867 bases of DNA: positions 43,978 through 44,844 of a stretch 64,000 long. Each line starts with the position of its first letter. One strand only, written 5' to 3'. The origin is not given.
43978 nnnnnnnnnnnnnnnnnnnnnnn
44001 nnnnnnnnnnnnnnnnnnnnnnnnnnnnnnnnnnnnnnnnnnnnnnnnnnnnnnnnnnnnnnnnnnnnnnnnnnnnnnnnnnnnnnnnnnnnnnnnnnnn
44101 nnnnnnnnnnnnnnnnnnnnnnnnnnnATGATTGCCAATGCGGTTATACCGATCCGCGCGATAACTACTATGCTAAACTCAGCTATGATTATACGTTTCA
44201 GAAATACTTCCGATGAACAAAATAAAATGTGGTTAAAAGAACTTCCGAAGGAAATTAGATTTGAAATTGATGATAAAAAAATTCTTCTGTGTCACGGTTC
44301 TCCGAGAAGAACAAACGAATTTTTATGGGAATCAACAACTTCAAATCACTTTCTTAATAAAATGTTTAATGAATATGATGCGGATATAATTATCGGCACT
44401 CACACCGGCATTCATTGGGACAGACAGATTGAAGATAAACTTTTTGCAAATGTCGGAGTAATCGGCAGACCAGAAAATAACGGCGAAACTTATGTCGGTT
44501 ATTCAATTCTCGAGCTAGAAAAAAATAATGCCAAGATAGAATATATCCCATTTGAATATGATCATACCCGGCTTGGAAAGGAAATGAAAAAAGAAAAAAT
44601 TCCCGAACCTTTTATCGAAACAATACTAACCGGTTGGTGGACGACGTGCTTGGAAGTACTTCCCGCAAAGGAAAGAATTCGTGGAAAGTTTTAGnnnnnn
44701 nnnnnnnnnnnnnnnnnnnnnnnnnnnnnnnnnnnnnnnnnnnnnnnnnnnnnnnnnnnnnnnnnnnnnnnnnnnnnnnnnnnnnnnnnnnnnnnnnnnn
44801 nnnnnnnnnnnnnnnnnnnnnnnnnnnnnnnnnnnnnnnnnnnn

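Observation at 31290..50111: Five-promoter regulon defined by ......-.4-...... at a fixed class II (about -41.5) position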

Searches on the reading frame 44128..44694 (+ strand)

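Call 9: search_protein_families(library=pfam, proteins=[window:44128-44694:+], max_evalue=0.01)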
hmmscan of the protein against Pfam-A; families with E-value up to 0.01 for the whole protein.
window:44128-44694:+ (188 aa): 1 family
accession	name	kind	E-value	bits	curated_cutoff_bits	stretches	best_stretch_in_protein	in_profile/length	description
PF12850.12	Metallophos_2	-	1.1e-05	25.9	27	1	30-131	62-152/154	Calcineurin-like phosphoesterase superfamily domain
